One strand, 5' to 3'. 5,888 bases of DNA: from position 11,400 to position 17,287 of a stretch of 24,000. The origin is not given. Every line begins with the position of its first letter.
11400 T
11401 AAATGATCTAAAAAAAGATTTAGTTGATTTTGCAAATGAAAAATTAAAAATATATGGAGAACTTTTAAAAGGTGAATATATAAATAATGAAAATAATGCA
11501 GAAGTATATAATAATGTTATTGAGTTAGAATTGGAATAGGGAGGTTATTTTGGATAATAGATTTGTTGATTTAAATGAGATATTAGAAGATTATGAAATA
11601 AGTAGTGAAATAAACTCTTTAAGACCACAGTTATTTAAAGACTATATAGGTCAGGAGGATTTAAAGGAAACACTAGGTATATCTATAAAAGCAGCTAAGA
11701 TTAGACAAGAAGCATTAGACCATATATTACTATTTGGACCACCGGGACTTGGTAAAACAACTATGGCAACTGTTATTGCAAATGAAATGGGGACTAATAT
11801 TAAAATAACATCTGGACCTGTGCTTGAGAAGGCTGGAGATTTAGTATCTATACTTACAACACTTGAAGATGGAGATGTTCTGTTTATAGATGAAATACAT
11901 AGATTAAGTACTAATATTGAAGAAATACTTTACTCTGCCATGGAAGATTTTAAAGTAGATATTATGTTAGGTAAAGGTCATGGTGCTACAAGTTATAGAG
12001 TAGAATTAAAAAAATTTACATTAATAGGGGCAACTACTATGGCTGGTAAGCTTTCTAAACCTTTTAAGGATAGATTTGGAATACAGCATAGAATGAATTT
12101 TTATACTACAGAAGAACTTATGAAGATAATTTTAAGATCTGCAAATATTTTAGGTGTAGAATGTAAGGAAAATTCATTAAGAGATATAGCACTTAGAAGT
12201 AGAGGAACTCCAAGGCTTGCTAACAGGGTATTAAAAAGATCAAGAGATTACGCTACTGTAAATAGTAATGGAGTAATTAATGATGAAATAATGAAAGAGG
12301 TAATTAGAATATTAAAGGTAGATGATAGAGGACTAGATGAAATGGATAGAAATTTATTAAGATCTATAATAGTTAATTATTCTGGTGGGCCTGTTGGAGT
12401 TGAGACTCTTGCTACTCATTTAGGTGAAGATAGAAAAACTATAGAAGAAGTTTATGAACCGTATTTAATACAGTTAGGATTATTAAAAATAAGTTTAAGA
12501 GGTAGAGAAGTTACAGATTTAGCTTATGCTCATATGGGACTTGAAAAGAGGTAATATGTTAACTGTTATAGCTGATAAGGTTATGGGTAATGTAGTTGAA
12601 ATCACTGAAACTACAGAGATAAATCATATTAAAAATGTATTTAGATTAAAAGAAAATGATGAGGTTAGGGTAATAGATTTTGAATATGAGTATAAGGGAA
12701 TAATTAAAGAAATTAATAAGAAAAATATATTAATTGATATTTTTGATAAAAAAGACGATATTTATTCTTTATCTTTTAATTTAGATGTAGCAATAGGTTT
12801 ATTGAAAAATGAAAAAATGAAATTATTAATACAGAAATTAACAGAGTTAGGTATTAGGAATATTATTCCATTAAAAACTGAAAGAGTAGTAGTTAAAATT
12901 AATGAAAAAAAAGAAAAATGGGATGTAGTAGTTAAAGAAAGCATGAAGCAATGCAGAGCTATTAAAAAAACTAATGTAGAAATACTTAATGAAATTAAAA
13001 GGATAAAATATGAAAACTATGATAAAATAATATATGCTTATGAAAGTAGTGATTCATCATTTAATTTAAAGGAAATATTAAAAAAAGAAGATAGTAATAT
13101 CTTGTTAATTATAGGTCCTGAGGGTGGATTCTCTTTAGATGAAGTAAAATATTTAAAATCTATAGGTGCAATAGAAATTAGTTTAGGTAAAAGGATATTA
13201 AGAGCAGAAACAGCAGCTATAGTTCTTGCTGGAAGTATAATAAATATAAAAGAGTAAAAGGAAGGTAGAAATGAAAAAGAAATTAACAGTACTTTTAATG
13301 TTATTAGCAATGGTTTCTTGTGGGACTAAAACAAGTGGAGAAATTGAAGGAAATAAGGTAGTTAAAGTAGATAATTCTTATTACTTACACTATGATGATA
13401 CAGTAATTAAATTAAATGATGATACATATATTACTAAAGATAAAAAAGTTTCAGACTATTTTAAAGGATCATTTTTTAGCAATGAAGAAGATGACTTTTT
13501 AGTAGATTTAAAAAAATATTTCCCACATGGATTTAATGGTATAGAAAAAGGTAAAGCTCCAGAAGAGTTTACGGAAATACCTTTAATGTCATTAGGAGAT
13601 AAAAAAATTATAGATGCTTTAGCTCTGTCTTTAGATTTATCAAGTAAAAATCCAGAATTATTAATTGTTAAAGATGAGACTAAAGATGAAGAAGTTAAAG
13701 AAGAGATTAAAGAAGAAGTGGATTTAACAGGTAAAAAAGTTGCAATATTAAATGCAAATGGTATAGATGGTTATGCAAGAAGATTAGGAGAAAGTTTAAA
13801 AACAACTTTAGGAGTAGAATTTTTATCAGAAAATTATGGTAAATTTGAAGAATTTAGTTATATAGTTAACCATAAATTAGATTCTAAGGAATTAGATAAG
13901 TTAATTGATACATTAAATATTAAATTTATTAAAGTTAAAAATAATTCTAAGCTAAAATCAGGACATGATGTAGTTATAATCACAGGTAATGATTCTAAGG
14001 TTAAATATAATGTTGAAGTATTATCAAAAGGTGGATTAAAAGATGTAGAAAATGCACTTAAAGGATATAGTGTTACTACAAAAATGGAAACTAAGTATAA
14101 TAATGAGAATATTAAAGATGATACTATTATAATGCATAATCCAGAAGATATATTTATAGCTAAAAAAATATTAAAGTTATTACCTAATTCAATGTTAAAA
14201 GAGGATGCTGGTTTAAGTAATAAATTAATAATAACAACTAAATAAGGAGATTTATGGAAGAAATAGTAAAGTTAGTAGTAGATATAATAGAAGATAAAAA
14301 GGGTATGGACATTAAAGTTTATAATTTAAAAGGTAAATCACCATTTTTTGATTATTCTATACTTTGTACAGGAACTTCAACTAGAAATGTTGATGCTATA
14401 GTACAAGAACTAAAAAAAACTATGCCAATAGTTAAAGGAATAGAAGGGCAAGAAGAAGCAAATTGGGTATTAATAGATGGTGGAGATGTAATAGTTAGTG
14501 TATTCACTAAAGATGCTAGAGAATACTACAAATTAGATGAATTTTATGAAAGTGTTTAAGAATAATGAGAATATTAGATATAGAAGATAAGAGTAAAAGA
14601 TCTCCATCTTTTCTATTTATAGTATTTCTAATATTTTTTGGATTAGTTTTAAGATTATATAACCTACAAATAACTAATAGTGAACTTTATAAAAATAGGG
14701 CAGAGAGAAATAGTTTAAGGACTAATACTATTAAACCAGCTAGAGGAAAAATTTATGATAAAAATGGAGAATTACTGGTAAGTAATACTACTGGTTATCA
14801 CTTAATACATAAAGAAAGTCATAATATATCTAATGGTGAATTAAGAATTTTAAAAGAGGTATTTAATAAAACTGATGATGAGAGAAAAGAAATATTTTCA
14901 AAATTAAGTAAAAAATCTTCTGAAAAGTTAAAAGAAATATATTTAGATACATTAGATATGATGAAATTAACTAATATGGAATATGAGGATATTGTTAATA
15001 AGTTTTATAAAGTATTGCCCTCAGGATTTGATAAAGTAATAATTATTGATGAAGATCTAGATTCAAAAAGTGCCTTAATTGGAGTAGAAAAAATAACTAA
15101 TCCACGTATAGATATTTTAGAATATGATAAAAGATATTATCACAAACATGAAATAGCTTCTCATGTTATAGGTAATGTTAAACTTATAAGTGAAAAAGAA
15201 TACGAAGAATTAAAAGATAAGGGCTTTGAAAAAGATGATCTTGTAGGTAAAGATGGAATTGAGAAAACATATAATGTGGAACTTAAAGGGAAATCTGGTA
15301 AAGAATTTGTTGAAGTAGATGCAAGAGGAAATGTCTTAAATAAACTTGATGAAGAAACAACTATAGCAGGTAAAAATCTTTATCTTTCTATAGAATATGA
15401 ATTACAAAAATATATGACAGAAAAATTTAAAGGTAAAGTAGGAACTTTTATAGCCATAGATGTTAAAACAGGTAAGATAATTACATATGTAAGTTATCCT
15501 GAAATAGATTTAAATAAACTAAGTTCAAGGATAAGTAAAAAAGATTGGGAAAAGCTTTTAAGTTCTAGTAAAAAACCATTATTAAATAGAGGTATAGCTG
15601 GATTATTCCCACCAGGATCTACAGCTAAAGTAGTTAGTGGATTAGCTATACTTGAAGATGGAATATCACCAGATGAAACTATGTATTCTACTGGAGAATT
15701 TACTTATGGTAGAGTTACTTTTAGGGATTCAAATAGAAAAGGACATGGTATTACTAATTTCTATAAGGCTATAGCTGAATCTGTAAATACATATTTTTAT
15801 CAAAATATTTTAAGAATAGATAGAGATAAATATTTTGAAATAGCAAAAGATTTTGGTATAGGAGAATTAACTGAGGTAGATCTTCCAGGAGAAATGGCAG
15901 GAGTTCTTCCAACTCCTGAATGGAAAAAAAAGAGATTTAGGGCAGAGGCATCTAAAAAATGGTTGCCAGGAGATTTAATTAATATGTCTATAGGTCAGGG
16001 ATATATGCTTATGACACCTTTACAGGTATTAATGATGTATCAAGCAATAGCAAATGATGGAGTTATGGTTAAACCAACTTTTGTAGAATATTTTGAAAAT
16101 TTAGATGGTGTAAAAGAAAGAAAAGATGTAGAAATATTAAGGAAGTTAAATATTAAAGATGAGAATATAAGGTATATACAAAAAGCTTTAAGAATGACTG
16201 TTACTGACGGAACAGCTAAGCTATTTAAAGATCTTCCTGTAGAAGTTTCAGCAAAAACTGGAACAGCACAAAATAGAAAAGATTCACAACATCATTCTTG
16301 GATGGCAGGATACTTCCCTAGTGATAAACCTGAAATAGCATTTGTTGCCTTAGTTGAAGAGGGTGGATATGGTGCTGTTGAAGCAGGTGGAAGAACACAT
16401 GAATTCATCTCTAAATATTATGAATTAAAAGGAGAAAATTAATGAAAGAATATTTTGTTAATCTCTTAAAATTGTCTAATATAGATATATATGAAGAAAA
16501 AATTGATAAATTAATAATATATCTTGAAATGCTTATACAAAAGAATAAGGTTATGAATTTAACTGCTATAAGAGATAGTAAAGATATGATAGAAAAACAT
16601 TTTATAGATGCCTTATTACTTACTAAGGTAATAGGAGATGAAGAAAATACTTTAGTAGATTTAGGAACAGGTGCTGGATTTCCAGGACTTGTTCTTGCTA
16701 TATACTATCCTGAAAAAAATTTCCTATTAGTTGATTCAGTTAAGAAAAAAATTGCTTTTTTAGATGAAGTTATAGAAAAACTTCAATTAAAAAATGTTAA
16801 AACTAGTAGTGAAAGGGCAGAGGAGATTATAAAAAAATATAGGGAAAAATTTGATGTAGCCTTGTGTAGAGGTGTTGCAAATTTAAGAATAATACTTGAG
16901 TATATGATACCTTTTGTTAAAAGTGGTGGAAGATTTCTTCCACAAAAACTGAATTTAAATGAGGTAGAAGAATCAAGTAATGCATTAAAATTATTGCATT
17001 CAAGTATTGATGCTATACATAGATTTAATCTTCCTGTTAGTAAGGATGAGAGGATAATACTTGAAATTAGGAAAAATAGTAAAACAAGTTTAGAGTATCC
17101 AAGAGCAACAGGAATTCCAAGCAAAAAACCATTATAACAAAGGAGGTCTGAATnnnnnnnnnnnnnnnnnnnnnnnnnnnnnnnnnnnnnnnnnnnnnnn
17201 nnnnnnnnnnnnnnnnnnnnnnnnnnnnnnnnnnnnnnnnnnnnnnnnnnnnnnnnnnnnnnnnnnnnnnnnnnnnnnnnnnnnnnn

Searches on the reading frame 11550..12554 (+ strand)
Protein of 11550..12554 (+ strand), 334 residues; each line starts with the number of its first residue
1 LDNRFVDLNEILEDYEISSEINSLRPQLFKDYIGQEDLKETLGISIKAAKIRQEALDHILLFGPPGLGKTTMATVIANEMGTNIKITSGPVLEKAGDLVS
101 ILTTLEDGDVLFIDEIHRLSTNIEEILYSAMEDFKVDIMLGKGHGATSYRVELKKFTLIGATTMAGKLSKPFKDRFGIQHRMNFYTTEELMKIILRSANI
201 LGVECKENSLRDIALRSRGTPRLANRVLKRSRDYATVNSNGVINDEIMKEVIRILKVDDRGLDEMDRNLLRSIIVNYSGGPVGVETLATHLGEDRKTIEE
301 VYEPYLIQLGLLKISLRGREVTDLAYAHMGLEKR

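Call 39: search_protein_families(library=pfam, proteins=[window:11550-12554:+], max_evalue=0.001)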
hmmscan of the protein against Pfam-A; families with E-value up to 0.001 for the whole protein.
window:11550-12554:+ (334 aa): 15 families
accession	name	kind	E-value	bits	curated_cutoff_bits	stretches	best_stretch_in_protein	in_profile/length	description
PF05496.18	RuvB_N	-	4.1e-76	254.6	27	1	24-182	1-159/159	Holliday junction DNA helicase RuvB P-loop domain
PF17864.7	AAA_lid_4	-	1.1e-25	89.6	27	1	185-258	1-74/74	RuvB AAA lid domain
PF05491.19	RuvB_C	-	1.6e-22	79.7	24.7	1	260-329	2-71/72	RuvB C-terminal winged helix domain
PF00004.35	AAA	-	1.8e-19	70.9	21.2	1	59-180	1-127/131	ATPase family associated with various cellular activities (AAA)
PF07728.20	AAA_5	-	2.1e-10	41.2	22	1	58-176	1-139/139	AAA domain (dynein-related subfamily)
PF01078.27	Mg_chelatase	-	6.2e-08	32.7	20.3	0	47-77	13-43/207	Magnesium chelatase, subunit ChlI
PF06068.19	TIP49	-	1.9e-06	27.8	23.8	1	31-87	25-81/347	TIP49 P-loop domain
PF00910.28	RNA_helicase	-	6.7e-05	23.8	21.5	1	59-129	1-73/105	RNA helicase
PF14532.12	Sigma54_activ_2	-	7.1e-05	23.5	25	1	58-131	23-93/138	Sigma-54 interaction domain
PF05673.19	DUF815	-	0.00018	21.2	23.8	0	21-115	19-115/249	Protein of unknown function (DUF815)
PF07726.17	AAA_3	-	0.00034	20.9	27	0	58-85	1-28/131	ATPase family associated with various cellular activities (AAA)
PF13401.12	AAA_22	-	0.00035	21.3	27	0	58-78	7-27/130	AAA domain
PF13173.12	AAA_14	-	0.00048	20.6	27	0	59-137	5-92/129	AAA domain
PF00493.29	MCM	-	0.00066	19.3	23.3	0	27-138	21-152/224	MCM P-loop domain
PF20030.5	bpMoxR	-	0.00094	18.7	27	0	25-82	7-57/205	MoxR domain in the MoxR-vWA-beta-propeller ternary systems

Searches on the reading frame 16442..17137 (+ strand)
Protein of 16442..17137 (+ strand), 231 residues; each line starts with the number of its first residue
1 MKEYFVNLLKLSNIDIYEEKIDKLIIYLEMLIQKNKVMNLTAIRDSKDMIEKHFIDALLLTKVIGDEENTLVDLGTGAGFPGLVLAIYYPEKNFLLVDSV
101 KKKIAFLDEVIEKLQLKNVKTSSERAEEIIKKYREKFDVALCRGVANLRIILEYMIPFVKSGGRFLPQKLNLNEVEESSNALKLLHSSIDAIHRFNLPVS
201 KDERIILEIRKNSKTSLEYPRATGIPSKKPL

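Call 39: search_protein_families(library=pfam, proteins=[window:16442-17137:+], max_evalue=0.001)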
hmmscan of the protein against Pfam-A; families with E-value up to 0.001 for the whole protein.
window:16442-17137:+ (231 aa): 5 families
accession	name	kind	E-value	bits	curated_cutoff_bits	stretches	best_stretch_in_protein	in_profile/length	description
PF02527.21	GidB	-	3.9e-46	157.2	27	1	21-186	2-167/184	rRNA small subunit methyltransferase G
PF13847.12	Methyltransf_31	-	4.2e-13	49.6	27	1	67-182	3-129/145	Methyltransferase domain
PF05175.20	MTS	-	9.9e-05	22.5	23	1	58-141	22-103/170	Methyltransferase small domain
PF13649.12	Methyltransf_25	-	0.00028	22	27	0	72-145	2-73/97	Methyltransferase domain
PF02390.23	Methyltransf_4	-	0.00055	19.9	24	0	69-133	3-67/173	Putative methyltransferase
